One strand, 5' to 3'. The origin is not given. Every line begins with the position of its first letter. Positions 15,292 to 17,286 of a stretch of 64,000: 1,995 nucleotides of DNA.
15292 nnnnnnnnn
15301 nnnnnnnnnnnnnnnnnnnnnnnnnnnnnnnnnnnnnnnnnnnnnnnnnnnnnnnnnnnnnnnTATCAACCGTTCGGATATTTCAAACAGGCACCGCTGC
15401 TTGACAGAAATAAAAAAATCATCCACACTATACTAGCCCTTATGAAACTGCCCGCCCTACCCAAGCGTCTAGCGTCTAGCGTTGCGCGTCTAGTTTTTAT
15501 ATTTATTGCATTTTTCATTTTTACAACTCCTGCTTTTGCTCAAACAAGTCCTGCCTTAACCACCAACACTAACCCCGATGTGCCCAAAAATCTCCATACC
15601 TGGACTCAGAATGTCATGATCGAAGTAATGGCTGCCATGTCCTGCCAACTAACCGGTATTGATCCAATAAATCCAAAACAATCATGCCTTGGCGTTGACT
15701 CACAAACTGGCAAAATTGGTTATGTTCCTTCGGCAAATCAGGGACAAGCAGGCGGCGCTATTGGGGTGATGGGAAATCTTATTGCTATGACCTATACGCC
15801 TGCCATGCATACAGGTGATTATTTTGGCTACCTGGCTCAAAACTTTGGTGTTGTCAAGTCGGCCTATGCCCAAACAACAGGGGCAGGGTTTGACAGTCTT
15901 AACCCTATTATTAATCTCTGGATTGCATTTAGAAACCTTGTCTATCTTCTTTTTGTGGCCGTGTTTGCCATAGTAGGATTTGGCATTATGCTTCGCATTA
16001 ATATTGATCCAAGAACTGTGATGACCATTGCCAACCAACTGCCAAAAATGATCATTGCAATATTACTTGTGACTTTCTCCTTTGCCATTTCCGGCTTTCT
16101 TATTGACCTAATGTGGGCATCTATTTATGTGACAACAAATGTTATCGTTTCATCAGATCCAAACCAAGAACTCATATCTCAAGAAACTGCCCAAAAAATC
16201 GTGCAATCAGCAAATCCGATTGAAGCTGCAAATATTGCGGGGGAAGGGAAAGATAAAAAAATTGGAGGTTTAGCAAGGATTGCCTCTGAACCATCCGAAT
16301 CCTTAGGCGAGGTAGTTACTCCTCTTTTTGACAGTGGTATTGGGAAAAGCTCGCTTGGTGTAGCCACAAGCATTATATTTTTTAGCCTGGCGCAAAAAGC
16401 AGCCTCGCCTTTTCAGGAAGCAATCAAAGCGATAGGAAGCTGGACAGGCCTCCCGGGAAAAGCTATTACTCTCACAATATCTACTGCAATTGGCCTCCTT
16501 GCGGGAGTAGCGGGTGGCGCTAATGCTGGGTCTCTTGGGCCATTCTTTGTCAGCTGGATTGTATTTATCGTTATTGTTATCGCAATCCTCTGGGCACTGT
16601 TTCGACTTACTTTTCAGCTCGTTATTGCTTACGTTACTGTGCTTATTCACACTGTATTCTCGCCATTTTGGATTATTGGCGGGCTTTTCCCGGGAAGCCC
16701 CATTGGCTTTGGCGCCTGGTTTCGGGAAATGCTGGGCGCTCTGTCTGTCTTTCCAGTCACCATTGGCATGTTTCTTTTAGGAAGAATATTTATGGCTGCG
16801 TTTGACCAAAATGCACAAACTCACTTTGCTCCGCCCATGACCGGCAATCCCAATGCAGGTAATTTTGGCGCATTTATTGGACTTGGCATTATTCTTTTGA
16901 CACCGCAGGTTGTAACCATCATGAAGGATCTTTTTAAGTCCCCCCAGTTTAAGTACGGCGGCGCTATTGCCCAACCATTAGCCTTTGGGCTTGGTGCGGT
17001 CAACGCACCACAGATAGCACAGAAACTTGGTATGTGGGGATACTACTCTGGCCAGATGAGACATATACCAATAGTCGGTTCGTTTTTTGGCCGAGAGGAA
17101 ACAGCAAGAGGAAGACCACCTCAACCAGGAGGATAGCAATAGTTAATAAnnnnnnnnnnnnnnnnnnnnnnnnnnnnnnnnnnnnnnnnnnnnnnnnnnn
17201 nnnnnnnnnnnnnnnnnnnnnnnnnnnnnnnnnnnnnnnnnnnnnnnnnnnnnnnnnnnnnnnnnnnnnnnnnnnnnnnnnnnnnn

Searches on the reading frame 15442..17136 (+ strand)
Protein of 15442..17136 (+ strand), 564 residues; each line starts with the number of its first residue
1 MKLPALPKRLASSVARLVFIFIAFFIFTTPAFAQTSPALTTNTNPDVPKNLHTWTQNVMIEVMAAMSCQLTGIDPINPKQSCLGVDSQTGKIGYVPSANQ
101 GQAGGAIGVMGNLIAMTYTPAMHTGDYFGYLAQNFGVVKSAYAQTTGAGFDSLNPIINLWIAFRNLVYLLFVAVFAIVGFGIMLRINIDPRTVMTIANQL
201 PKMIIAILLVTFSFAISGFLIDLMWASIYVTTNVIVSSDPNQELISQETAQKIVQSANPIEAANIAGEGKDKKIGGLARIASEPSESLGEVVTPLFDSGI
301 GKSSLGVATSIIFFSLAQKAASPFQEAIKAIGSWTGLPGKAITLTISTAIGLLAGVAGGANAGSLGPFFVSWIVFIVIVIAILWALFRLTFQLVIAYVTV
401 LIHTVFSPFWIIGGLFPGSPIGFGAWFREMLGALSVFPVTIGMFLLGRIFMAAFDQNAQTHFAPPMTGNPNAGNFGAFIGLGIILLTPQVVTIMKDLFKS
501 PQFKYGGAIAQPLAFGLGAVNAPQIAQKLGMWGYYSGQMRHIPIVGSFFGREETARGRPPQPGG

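Call 48: search_protein_families(library=pfam, proteins=[window:15442-17136:+], max_evalue=10)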
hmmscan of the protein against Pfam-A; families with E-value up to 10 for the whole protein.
window:15442-17136:+ (564 aa): 1 family
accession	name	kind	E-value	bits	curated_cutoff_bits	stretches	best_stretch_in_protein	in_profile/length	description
PF19885.4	DUF6358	-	2.4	8.9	28.4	1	156-188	19-51/61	Family of unknown function (DUF6358)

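Call 94: search_protein_families(library=ncbifam, proteins=[window:15442-17136:+], max_evalue=1e-10)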
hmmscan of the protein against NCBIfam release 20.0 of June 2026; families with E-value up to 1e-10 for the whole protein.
window:15442-17136:+ (564 aa): 0 families
